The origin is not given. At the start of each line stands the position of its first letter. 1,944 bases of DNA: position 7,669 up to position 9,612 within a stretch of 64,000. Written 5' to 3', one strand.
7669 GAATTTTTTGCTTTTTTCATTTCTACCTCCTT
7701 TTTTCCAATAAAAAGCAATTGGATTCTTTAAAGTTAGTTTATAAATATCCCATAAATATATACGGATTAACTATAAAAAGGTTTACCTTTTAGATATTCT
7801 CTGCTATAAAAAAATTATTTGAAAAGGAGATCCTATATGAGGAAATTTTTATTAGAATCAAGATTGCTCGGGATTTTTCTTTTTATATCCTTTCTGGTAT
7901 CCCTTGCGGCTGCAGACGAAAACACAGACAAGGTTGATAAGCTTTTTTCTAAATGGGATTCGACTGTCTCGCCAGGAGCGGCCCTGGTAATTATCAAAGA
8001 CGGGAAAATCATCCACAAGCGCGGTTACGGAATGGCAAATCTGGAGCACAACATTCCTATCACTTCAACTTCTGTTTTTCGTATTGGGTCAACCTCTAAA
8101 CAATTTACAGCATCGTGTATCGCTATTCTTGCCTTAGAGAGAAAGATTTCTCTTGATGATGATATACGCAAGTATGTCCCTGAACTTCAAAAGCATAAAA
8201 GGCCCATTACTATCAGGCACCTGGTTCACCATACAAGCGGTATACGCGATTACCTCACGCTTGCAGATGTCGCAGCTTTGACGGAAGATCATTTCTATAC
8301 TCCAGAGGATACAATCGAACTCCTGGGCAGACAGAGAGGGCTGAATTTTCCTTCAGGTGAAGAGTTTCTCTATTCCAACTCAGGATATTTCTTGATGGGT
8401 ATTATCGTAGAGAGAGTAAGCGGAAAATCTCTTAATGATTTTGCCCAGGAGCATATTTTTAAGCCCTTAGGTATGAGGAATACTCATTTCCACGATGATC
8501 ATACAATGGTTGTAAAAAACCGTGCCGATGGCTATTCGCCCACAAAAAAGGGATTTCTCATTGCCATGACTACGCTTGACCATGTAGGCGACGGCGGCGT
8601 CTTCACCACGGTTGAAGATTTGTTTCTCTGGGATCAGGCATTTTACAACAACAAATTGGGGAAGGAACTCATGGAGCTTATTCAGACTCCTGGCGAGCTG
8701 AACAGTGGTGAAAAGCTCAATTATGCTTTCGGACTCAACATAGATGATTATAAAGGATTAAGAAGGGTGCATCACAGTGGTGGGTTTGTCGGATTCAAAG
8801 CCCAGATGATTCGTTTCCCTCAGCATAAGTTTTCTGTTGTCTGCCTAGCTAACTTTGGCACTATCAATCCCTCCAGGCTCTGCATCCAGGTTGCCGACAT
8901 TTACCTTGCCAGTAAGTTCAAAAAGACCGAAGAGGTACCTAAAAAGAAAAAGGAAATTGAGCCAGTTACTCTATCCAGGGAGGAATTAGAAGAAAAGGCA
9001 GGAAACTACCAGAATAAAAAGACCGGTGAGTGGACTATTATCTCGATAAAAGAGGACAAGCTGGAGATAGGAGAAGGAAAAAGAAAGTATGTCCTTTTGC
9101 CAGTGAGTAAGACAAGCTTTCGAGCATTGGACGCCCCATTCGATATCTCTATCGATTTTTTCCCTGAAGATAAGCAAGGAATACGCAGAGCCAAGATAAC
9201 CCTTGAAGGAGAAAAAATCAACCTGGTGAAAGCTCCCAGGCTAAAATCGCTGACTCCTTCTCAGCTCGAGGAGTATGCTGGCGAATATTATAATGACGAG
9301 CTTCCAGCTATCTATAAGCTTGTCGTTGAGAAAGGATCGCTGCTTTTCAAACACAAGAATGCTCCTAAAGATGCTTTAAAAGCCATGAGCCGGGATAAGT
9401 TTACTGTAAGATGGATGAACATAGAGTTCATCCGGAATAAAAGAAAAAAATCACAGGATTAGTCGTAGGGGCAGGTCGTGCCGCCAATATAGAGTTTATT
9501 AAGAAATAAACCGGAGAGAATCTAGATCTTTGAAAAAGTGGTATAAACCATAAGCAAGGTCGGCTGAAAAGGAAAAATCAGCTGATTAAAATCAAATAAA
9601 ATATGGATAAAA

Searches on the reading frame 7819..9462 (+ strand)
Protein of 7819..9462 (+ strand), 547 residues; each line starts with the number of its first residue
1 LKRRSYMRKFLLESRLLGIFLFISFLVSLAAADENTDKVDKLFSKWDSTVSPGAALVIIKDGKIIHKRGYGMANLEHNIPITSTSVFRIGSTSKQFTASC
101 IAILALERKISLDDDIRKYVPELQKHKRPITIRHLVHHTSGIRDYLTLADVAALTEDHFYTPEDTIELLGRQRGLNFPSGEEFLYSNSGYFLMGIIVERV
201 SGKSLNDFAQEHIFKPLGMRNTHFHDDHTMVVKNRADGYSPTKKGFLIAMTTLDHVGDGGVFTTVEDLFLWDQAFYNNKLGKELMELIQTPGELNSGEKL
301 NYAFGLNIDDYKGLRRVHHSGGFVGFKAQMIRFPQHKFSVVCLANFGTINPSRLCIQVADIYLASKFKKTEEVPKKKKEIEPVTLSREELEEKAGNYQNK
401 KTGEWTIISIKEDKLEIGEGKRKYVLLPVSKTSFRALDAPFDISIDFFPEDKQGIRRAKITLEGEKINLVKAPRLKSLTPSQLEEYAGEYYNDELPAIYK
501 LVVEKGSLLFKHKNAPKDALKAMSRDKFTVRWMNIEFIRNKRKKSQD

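Call 26: search_protein_families(library=pfam, proteins=[window:7819-9462:+], max_evalue=0.00001)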
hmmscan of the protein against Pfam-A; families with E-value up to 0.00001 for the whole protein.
window:7819-9462:+ (547 aa): 2 families
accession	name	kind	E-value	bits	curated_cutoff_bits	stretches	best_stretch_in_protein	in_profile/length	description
PF00144.29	Beta-lactamase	-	1.3e-61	209.1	27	1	46-348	9-312/329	Beta-lactamase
PF11954.13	DUF3471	-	2.5e-06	28.3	29.3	0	476-540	5-78/103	Domain of unknown function (DUF3471)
